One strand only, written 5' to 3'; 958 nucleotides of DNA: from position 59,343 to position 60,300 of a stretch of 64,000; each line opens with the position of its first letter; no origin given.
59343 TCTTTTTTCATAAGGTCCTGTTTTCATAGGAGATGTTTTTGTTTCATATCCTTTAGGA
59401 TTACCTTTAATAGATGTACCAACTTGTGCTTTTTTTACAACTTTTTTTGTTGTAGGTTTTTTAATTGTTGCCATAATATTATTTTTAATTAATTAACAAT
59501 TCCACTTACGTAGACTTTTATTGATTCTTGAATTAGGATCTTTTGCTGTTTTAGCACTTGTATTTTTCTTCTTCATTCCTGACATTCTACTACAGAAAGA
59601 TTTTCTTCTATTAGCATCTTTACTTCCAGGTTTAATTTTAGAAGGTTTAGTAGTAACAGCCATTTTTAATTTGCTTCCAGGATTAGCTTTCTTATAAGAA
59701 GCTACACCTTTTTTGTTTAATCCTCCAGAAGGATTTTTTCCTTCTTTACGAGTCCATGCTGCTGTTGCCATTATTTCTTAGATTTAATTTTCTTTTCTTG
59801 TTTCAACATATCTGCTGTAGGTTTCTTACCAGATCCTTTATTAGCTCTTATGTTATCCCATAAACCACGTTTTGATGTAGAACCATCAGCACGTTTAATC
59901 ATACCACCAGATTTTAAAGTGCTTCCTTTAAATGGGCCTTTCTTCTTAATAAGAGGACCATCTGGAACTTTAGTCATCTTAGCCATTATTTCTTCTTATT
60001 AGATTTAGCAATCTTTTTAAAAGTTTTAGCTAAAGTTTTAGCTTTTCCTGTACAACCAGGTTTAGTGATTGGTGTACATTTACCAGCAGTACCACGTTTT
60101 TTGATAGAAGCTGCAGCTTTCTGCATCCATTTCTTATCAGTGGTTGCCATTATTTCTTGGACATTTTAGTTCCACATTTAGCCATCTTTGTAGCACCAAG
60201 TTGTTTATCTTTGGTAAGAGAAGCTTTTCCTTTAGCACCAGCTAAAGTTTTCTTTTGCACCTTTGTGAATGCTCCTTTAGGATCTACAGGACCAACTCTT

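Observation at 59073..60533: Cluster of five small, extremely lysine-rich basic proteins with C-terminal Cys motifs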

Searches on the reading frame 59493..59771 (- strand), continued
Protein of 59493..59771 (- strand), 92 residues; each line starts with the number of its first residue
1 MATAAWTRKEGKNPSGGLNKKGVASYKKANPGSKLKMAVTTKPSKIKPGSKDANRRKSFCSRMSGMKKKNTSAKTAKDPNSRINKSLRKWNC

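Call 55: search_solved_structures(query=A3, max_evalue=1)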
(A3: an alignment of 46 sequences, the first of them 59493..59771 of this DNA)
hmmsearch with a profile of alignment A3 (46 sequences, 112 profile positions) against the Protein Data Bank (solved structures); distinct sequences matched with E-value up to 1: 0.

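Call 73: search_protein_families(library=ncbifam, proteins=[window:59493-59771:-], max_evalue=0.1)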
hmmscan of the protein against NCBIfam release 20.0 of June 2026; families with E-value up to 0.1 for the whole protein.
window:59493-59771:- (92 aa): 0 families

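Call 74: get_annotated_region(hit=H34, flank=3500)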
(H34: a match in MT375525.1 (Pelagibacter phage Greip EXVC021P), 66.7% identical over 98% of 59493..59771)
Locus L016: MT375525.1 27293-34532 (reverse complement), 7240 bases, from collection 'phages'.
description: Pelagibacter phage Greip EXVC021P, complete genome.
organism: Pelagibacter phage Greip EXVC021P (NCBI taxid 2736229)
taxonomy: Viruses; Duplodnaviria; Heunggongvirae; Uroviricota; Caudoviricetes
host: Candidatus Pelagibacter ubique HTCC1062; source: -; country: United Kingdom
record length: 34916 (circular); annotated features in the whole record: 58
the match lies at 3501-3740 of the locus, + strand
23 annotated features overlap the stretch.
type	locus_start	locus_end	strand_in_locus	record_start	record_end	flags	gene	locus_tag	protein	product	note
CDS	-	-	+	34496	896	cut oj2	-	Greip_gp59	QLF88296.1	DNA stabilization protein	putative gp10-like DNA stabilization protein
CDS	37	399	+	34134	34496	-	-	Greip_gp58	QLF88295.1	hypothetical protein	-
CDS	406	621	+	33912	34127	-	-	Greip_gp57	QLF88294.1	hypothetical protein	-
CDS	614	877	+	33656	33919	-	-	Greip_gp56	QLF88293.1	hypothetical protein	-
CDS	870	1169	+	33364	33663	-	-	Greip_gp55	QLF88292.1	Peptidase_M15_3 domain-containing protein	-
CDS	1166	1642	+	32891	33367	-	-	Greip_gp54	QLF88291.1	Peptidase_M15_3 domain-containing protein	-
CDS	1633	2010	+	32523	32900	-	-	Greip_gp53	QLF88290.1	hypothetical protein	-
CDS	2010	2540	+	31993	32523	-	-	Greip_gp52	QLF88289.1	HNH endonuclease-like protein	-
CDS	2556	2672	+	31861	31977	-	-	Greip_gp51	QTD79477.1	HNH endonuclease-like protein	-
CDS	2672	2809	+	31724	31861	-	-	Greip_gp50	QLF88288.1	hypothetical protein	-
CDS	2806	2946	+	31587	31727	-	-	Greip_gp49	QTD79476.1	hypothetical protein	-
CDS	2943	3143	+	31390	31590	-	-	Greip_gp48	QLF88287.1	hypothetical protein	-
CDS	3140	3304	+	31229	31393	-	-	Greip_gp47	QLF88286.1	hypothetical protein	-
CDS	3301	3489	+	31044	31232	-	-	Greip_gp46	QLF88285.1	hypothetical protein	-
CDS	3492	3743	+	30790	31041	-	-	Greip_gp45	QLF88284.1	RecA-like recombination protein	Gp114 RecA-like recombination protein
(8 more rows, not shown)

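Call 75: get_annotated_region(hit=H27, flank=3500)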
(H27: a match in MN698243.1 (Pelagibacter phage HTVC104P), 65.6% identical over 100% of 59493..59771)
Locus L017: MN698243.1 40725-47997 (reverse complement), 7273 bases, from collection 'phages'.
description: Pelagibacter phage HTVC104P, complete genome.
organism: Pelagibacter phage HTVC104P (NCBI taxid 2686459)
taxonomy: Viruses; Duplodnaviria; Heunggongvirae; Uroviricota; Caudoviricetes
host: Candidatus Pelagibacter sp. HTCC7211; source: seawater; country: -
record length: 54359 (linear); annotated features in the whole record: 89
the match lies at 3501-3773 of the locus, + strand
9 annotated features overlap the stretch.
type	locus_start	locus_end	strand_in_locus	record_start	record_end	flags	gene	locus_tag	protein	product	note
CDS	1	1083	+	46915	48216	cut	-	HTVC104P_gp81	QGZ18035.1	hypothetical protein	-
CDS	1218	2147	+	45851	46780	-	-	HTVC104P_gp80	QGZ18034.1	hypothetical protein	-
CDS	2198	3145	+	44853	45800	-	-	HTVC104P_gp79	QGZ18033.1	capsid protein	-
CDS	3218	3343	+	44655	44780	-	-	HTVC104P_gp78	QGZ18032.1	hypothetical protein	-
CDS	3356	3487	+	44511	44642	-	-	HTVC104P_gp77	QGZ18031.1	hypothetical protein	-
CDS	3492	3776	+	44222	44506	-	-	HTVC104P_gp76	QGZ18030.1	hypothetical protein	-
CDS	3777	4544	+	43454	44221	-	-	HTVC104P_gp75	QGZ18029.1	hypothetical protein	-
CDS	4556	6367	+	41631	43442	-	-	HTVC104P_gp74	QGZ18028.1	putative structural protein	-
CDS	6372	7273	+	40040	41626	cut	-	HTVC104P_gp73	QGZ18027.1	putative structural protein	-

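Call 77: find_encoding_contigs(protein=P0172, flank=10000, max_places=2)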
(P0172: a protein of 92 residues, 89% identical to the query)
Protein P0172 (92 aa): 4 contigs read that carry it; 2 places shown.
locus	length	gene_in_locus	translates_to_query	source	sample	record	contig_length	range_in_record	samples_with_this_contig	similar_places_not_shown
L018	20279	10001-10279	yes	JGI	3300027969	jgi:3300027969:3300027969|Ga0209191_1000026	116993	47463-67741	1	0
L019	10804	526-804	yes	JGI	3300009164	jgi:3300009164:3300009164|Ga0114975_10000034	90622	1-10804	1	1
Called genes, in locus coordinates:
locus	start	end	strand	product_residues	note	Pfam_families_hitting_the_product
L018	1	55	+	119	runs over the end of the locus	-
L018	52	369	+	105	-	-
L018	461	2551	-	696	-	PF00534:Glycos_transf_1, PF13692:Glyco_trans_1_4, PF01075:Glyco_transf_9 (faint)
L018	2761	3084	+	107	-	-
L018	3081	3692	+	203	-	-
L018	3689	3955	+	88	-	-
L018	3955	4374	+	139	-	PF13539:Peptidase_M15_4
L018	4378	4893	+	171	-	PF13392:HNH_3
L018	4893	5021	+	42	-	-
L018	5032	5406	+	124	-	-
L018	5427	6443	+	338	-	-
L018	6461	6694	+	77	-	-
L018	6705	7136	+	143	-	PF19174:DUF5856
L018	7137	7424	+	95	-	-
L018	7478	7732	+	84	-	-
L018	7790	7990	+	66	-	-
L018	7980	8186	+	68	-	-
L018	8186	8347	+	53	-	-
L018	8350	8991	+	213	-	-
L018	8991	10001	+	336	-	PF18599:LCIB_C_CA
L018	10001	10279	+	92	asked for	PF19846:DUF6321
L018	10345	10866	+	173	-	-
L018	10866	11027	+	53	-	-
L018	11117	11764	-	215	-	PF04765:TOD1_MUCI70 (weak)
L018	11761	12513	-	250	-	PF00535:Glycos_transf_2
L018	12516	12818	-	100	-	-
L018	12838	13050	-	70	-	-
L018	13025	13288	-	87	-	PF00085:Thioredoxin, PF13098:Thioredoxin_2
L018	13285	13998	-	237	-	PF07460:NUMOD3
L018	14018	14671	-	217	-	PF02562:PhoH, PF13604:AAA_30 (faint), PF20720:nSTAND3 (faint), PF13245:AAA_19 (faint), PF09848:SLFN-g3_helicase (weak), PF13401:AAA_22 (weak)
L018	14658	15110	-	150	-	-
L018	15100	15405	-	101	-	-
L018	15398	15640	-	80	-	-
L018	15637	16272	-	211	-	-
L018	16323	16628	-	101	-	PF01503:PRA-PH, PF03819:MazG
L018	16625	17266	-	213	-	PF21448:DNMK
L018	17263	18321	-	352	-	PF00154:RecA_N, PF06745:ATPase (weak)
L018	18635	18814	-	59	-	PF17653:DUF5522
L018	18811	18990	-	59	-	-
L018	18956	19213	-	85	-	-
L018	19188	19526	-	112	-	-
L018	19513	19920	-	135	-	-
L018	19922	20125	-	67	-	-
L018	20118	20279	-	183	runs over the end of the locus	-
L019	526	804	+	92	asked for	PF19846:DUF6321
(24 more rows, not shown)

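Call 113: fold_search(model_id=the predicted structure, library=viral)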
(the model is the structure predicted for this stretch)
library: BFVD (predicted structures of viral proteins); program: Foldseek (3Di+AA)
matches with E <= 10: 31; with E <= 0.001: 22
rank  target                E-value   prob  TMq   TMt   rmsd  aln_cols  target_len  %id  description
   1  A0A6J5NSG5            1.2e-07  1.00  0.54  0.17   8.4        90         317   71  DUF6321 domain-containing protein [uncultured Caudovirales phage]
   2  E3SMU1                4.3e-07  1.00  0.48  0.21   8.5        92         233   64  DUF6321 domain-containing protein [Prochlorococcus phage P-HM1]
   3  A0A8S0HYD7            7.6e-07  1.00  0.45  0.30   8.3        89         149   65  (no name in the UniProt tables at hand)
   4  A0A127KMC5            9.5e-07  1.00  0.47  0.42   8.3        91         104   59  DUF6321 domain-containing protein [Cyanophage S-RIM32]
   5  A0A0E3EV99            1.9e-06  1.00  0.46  0.08   8.2        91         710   64  DUF6321 domain-containing protein [Synechococcus phage ACG-2014f]
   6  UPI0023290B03         2.1e-06  1.00  0.47  0.29   8.1        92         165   60  (no name look-up for this kind of identifier)
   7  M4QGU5                2.4e-06  1.00  0.47  0.28   8.3        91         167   65  DUF6321 domain-containing protein [Prochlorococcus phage MED4-213]
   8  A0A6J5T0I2            2.8e-06  1.00  0.48  0.13   8.4        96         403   60  DUF6321 domain-containing protein [uncultured Caudovirales phage]
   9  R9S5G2                3.0e-06  1.00  0.48  0.15   8.3        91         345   64  DUF6321 domain-containing protein [Prochlorococcus phage P-SSM3]
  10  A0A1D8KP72            3.1e-06  1.00  0.48  0.08   8.3        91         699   64  DUF6321 domain-containing protein [Synechococcus phage S-CAM9]
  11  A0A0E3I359            3.7e-06  1.00  0.47  0.07   8.3        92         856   61  DUF6321 domain-containing protein [Synechococcus phage ACG-2014f]
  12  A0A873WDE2            4.2e-06  1.00  0.45  0.25   8.5        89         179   62  DUF6321 domain-containing protein [Synechococcus phage S-H38]
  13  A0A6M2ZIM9            6.9e-06  1.00  0.49  0.11   8.4        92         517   62  Virion protein [Synechococcus phage S-SCSM1]
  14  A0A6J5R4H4            1.0e-05  1.00  0.49  0.06   8.7        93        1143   64  AAA domain containing protein [uncultured Caudovirales phage]
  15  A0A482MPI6            1.1e-05  1.00  0.46  0.09   8.2        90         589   61  DUF6321 domain-containing protein [Synechococcus phage S-RIM8]
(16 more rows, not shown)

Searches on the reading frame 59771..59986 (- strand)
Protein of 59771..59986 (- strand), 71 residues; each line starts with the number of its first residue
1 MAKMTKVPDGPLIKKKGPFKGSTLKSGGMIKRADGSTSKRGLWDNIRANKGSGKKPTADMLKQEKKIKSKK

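Call 6: search_protein_families(library=pfam, proteins=[window:59771-59986:-], max_evalue=1)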
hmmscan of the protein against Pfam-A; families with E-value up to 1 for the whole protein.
window:59771-59986:- (71 aa): 0 families

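Call 7: search_protein_families(library=phrogs, proteins=[window:59771-59986:-], max_evalue=0.1)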
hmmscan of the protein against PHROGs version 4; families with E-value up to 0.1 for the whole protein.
window:59771-59986:- (71 aa): 0 families

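Call 17: search_dna_similar(query=window:59771-59986:-, collection=phages, mode=protein, max_rows=25, max_evalue=0.01)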
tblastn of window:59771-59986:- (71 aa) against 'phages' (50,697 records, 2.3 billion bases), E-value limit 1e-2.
No match.

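Call 60: find_homologous_proteins(query=window:59771-59986:-, max_evalue=0.001)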
Query window:59771-59986:- (71 aa): 1853 proteins with E <= 0.001 among 1860 candidates; the best 120 are listed.
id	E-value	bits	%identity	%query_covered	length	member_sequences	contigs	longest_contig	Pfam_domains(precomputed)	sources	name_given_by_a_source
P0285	1.2e-36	141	100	100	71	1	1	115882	-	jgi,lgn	jgi:hypothetical protein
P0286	5.1e-35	136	97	100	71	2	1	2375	-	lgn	-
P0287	3.1e-34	133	96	100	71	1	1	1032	-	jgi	-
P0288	3.9e-34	133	93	86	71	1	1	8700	-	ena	-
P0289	2.8e-33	130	90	100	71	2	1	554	-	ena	-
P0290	3.4e-33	130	92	86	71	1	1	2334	-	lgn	-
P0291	4.0e-33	130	92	90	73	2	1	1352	-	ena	-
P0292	5.4e-32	126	91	90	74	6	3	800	-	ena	-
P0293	9.5e-32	125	91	97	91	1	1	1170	-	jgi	jgi:hypothetical protein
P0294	2.1e-31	124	89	90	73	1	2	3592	-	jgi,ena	jgi:hypothetical protein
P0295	3.5e-31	123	85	100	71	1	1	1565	-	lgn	-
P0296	5.6e-31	123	89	90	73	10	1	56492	-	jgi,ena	jgi:hypothetical protein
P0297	6.7e-31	123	88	97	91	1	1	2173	-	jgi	-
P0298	7.0e-31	122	88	97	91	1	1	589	-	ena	-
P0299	7.1e-31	122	88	97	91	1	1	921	-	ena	-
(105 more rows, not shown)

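Call 73: search_protein_families(library=ncbifam, proteins=[window:59771-59986:-], max_evalue=0.1)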
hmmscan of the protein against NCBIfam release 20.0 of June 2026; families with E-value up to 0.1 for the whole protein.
window:59771-59986:- (71 aa): 0 families

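Call 85: search_solved_structures(query=window:59771-59986:-, max_evalue=5)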
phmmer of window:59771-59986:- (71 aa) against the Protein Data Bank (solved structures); distinct sequences matched with E-value up to 5: 0.

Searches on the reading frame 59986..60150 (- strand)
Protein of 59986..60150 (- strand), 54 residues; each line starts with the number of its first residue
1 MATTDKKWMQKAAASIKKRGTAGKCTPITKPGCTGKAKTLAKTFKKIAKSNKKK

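Call 6: search_protein_families(library=pfam, proteins=[window:59986-60150:-], max_evalue=1)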
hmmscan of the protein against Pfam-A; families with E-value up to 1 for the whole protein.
window:59986-60150:- (54 aa): 1 family
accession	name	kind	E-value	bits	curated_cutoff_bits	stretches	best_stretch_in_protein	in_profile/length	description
PF21721.2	Gp38_N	-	0.077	13.5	25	1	2-17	14-29/40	Phage tail fibre adhesin Gp38 N-terminal domain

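Call 7: search_protein_families(library=phrogs, proteins=[window:59986-60150:-], max_evalue=0.1)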
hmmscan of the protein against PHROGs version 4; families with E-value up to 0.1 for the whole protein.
window:59986-60150:- (54 aa): 0 families

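Call 18: search_dna_similar(query=window:59986-60150:-, collection=phages, mode=protein, max_rows=25, max_evalue=0.01)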
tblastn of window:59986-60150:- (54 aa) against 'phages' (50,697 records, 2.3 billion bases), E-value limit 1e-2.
Records with a match: 1; places in all: 1; records where one place covers at least 80% of the query: 0.
Best place of each record, by identity: <60% 1.
By first word of the organism name: uncultured 1.
By host as written in the record: - 1.
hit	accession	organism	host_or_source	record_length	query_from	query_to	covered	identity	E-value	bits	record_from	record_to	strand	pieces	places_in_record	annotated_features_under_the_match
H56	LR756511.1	uncultured phage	metagenomic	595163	23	54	59%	50.0%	4e-3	38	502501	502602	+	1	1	record has no annotation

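Call 73: search_protein_families(library=ncbifam, proteins=[window:59986-60150:-], max_evalue=0.1)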
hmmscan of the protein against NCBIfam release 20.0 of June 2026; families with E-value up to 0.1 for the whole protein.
window:59986-60150:- (54 aa): 0 families

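Call 84: search_solved_structures(query=window:59986-60150:-, max_evalue=5)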
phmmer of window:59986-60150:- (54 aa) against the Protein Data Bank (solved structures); distinct sequences matched with E-value up to 5: 2.
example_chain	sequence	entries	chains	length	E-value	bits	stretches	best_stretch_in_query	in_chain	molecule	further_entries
1erp_A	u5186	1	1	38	0.74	13.9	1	11-36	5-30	PHEROMONE ER-10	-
2hm3_A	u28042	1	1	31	1.1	13.3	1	19-37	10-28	Nematocyst outer wall antigen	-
